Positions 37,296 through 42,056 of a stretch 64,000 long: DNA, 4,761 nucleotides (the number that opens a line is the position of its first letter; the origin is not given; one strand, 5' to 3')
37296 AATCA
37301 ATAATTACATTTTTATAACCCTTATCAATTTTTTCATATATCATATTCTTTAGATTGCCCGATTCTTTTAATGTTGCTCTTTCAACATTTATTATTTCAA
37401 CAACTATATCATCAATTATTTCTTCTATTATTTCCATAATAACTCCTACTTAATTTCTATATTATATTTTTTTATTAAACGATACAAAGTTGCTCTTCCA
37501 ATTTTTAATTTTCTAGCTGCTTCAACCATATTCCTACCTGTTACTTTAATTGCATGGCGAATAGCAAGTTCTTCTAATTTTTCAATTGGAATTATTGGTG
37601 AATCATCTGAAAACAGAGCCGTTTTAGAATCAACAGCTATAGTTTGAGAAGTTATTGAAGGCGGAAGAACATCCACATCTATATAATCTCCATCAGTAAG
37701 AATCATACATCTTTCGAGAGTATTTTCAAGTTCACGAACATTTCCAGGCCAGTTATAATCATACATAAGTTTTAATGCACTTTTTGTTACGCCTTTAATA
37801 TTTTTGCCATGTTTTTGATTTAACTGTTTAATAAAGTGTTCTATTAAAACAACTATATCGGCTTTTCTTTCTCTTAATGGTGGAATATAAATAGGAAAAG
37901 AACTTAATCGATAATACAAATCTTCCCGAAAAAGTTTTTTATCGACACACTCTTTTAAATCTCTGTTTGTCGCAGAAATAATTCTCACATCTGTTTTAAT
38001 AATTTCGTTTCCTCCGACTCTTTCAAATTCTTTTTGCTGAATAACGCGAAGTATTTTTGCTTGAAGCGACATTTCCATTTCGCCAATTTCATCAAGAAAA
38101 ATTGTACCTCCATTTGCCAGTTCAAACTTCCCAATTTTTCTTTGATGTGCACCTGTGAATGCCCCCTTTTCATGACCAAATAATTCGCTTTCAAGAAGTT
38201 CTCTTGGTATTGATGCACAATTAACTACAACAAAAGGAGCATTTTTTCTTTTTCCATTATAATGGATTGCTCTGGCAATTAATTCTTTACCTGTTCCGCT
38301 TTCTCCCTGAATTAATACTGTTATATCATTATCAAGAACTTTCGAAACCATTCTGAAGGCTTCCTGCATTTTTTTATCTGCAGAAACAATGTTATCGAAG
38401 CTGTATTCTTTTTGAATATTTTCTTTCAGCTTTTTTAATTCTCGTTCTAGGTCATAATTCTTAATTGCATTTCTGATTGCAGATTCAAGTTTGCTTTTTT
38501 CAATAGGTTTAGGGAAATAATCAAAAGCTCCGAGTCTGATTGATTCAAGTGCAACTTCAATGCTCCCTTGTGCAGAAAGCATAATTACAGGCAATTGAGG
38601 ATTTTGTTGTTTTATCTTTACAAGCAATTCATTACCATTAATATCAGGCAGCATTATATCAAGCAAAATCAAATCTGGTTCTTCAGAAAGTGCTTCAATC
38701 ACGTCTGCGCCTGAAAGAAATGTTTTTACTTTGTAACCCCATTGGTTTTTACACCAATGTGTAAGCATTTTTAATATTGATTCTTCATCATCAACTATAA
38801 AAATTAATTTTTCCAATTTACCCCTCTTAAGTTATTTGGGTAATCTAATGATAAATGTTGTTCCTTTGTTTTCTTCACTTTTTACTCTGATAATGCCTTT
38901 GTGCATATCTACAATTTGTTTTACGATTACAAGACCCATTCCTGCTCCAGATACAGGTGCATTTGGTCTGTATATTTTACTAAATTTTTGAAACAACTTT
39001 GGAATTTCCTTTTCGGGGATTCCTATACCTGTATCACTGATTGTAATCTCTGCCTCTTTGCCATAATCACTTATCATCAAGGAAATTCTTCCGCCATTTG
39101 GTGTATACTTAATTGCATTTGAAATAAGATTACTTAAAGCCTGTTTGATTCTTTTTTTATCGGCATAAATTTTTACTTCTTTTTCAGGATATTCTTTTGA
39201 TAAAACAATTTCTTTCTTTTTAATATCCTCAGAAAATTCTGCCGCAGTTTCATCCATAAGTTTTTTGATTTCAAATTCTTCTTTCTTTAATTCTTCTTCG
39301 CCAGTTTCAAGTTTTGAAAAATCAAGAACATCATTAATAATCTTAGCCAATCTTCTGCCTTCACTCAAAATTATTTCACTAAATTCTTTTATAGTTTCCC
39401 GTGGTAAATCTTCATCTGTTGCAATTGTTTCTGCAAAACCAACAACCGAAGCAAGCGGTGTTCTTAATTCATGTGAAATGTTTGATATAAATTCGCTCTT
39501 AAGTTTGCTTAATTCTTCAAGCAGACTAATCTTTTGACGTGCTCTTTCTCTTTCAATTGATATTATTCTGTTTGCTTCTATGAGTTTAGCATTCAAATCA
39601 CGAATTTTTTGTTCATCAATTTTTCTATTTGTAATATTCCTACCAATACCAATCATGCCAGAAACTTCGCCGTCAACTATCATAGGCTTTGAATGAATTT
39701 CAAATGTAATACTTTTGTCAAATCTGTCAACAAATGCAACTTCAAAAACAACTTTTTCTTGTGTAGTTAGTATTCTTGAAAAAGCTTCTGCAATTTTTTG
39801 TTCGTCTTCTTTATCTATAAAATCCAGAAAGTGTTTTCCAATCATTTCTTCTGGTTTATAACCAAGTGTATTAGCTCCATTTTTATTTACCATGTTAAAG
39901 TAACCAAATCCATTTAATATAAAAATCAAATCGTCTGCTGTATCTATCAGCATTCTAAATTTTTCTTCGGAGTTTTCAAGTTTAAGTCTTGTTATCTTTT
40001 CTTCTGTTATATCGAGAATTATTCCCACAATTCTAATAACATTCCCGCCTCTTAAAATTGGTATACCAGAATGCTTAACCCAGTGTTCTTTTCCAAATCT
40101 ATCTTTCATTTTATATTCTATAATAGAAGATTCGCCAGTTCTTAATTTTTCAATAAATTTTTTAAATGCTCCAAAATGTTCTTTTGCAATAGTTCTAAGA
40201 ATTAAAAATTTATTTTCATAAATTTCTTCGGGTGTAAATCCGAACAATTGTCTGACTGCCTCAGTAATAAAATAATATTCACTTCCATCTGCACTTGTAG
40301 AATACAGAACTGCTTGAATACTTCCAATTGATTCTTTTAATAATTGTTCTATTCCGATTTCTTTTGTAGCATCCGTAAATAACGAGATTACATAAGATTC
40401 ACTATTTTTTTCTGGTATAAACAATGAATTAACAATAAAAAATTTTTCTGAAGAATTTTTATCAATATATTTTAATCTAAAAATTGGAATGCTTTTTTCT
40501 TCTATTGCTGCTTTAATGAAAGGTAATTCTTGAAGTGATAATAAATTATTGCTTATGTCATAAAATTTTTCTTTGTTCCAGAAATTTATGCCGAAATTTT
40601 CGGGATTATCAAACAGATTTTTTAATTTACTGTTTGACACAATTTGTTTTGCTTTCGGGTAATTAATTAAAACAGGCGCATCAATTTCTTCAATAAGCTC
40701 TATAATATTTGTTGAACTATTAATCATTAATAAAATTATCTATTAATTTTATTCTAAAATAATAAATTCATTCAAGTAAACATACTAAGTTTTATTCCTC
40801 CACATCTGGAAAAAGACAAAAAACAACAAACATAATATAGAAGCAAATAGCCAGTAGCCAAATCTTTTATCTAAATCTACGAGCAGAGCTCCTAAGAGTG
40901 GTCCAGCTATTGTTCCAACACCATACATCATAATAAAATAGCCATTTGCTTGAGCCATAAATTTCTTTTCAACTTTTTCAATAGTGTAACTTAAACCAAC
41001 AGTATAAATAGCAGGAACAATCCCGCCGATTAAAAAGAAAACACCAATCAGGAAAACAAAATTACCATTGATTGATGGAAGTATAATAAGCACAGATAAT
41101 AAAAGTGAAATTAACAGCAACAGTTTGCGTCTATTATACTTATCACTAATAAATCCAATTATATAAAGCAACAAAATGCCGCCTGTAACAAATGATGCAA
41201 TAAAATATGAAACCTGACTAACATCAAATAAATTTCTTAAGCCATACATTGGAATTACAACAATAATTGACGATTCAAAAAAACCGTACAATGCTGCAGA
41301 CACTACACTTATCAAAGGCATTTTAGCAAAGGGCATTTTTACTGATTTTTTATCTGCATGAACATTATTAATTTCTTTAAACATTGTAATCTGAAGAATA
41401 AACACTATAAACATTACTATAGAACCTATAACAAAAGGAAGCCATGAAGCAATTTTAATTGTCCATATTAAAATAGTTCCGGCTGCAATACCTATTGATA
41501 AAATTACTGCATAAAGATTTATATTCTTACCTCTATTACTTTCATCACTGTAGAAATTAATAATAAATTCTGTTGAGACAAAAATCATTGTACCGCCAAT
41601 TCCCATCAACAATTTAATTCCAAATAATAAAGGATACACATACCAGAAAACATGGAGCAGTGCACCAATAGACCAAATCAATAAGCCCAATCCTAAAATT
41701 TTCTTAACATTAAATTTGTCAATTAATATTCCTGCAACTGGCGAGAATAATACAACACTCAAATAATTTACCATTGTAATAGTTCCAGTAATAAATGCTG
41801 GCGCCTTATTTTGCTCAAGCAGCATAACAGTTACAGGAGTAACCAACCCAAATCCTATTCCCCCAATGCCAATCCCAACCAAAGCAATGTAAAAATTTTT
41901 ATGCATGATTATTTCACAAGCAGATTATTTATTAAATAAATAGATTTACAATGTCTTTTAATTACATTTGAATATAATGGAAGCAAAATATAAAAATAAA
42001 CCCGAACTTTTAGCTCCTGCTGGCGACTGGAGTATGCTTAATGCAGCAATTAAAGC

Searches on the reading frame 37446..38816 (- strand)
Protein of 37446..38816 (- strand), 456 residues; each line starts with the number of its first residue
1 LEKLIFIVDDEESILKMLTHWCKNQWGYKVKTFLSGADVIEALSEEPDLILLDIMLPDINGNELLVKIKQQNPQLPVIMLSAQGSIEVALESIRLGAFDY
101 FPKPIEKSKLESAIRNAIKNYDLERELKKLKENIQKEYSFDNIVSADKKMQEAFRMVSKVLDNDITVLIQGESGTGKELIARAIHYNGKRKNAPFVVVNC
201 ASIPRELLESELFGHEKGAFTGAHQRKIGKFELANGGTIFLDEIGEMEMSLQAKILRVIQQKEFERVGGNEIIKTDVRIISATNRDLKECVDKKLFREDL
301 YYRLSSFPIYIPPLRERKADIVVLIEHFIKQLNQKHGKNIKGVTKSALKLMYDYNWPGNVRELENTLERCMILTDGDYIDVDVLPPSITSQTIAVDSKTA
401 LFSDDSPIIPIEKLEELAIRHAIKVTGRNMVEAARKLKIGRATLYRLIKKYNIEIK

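Call 11: search_protein_families(library=pfam, proteins=[window:37446-38816:-])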
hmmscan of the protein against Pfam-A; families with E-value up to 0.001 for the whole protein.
window:37446-38816:- (456 aa): 10 families
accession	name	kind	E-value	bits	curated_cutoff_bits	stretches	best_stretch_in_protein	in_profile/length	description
PF00158.32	Sigma54_activat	-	9.4e-74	247.1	20.2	1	143-309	1-167/168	Sigma-54 interaction domain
PF25601.1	AAA_lid_14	-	4.3e-28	97.4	27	1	315-392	1-78/87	AAA+ ATPase lid domain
PF00072.30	Response_reg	-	9.4e-28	97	30.2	1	5-115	1-111/111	Response regulator receiver domain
PF14532.12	Sigma54_activ_2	-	6.7e-22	78.7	25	1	148-314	5-138/138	Sigma-54 interaction domain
PF07728.20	AAA_5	-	5.6e-07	30.1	22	1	167-286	2-124/139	AAA domain (dynein-related subfamily)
PF02954.25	HTH_8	-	4.6e-06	26.7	22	1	411-451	2-42/42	Bacterial regulatory protein, Fis family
PF13518.12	HTH_28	-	2.6e-05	24.7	25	1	418-453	5-38/52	Helix-turn-helix domain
PF00004.35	AAA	-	3.5e-05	24.7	21.2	1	167-299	1-121/131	ATPase family associated with various cellular activities (AAA)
PF07724.20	AAA_2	-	0.00042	20.8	27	1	165-294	4-134/166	AAA domain (Cdc48 subfamily)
PF20720.3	nSTAND3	-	0.00077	19.6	27.2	0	152-198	5-51/155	Novel STAND NTPase 3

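Call 58: search_protein_families(library=ncbifam, proteins=[window:37446-38816:-], max_evalue=0.00001)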
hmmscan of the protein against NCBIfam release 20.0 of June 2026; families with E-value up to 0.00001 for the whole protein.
window:37446-38816:- (456 aa): 101 families (the best 25 are shown)
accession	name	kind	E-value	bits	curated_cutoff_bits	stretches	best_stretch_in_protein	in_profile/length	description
TIGR01818.1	ntrC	equivalog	6.6e-133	443.9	558.6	1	5-449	1-461/463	nitrogen regulation protein NR(I)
NF008469.0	PRK11361.1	equivalog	1.2e-130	436.4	714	1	3-454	5-457/461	acetoacetate metabolism transcriptional regulator AtoC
TIGR02915.1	PEP_resp_reg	equivalog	1.2e-122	410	502.6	1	5-453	1-444/445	PEP-CTERM-box response regulator transcription factor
NF041946.1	LuxO_transreg_Vib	equivalog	6.8e-117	391.1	800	1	8-452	2-461/463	quorum-sensing sigma-54 dependent transcriptional regulator LuxO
NF041552.1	TF_PrdR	equivalog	2.3e-112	376.2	795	1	123-452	254-577/577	sigma-54 dependent transcriptional regulator PrdR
NF007689.0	PRK10365.1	equivalog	2.4e-111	372.6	760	1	5-445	8-436/441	sigma-54-dependent response regulator transcription factor ZraR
TIGR01817.1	nifA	equivalog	9.2e-111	371.2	528.85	1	122-391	175-445/534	nif-specific transcriptional activator NifA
NF008176.1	PRK10923.1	equivalog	1.8e-107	359.8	620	1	4-397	5-394/469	nitrogen regulation protein NR(I)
NF051870.1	NAssimRespRegNtrX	equivalog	3.4e-105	352.6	600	1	5-450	4-449/452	nitrogen assimilation response regulator NtrX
NF011695.0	PRK15115.1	equivalog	2e-100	336.7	763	1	5-454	9-439/445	two-component system response regulator GlrR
NF003451.0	PRK05022.1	equivalog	2.7e-100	336.5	476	1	111-453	156-510/512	nitric oxide reductase transcriptional regulator NorR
NF050807.1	TransRegFlbDCaul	equivalog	2.5e-97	326.6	750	1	46-387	45-364/454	sigma-54-dependent transcriptional regulator FlbD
NF038308.1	RNA_repair_RtcR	equivalog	4.5e-97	326.1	650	1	81-401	118-449/530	RNA repair transcriptional activator RtcR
NF041906.1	V4R_TF_MobR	exception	1.1e-96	324.5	999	1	123-450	210-543/544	phenol degradation transcriptional regulator MobR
NF049963.1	RespRegFlgRCampy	domain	4.5e-96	322.3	750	1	5-383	3-376/429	fla regulon two-component system response regulator FlgR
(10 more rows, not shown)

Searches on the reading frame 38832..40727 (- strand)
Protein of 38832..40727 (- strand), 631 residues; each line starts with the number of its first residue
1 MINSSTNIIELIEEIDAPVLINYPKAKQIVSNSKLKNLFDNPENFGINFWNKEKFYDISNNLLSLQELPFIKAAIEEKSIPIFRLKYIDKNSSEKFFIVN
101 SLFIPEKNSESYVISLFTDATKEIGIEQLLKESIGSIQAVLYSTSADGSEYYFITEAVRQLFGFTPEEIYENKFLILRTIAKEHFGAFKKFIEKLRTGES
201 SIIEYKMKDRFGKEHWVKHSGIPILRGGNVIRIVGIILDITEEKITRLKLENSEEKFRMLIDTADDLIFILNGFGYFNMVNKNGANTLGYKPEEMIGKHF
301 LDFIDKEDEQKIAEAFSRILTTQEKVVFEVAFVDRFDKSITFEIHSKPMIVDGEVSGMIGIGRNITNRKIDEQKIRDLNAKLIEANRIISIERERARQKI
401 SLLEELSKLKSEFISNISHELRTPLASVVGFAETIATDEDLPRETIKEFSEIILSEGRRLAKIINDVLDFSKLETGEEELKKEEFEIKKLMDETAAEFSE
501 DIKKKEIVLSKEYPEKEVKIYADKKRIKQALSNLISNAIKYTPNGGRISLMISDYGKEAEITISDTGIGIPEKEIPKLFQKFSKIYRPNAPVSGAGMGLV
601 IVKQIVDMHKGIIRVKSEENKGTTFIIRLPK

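Call 11: search_protein_families(library=pfam, proteins=[window:38832-40727:-])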
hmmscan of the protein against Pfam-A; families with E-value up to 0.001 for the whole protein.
window:38832-40727:- (631 aa): 8 families
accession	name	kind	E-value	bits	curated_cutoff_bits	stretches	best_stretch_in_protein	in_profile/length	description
PF02518.31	HATPase_c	-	2.7e-29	102.3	26.4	1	523-630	2-108/111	Histidine kinase-, DNA gyrase B-, and HSP90-like ATPase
PF00512.31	HisKA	-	1e-20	74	26.9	1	410-476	2-66/66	His Kinase A (phospho-acceptor) domain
PF13426.13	PAS_9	-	1.8e-19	70.4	27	2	266-366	2-102/103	PAS domain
PF08447.18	PAS_3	-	9e-18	64.8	25.6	2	153-237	3-89/89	PAS fold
PF08448.16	PAS_4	-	2e-16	60.6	23.1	2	262-369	2-109/110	PAS fold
PF00989.32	PAS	-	2.1e-15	57.1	22.6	1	256-364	2-112/113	PAS fold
PF13581.12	HATPase_c_2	-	7.1e-05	23.3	27.4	1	524-627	29-125/127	Histidine kinase-like ATPase domain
PF24820.1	Diguanyl_cycl_sensor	-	0.00015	22.2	28.1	1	261-319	2-60/109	Diguanylate cyclase-like sensor domain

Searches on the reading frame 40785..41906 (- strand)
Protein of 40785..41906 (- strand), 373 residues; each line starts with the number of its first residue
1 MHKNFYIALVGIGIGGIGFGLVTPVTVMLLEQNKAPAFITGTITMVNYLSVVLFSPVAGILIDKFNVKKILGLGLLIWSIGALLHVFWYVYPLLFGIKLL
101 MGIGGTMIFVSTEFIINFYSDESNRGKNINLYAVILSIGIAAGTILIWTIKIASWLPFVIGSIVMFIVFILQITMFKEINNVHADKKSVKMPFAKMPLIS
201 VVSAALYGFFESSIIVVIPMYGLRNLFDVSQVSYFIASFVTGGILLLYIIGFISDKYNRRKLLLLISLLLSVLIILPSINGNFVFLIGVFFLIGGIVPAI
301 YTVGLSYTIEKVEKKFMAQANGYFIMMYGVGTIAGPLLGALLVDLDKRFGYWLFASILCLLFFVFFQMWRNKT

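Call 11: search_protein_families(library=pfam, proteins=[window:40785-41906:-])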
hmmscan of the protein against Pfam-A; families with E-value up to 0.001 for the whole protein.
window:40785-41906:- (373 aa): 2 families
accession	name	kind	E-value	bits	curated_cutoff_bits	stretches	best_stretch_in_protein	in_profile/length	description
PF07690.21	MFS_1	-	8.2e-38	130.6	33.4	2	202-369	3-171/347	Major Facilitator Superfamily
PF00083.30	Sugar_tr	-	2.3e-07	30.5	22.3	1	57-170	65-184/452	Sugar (and other) transporter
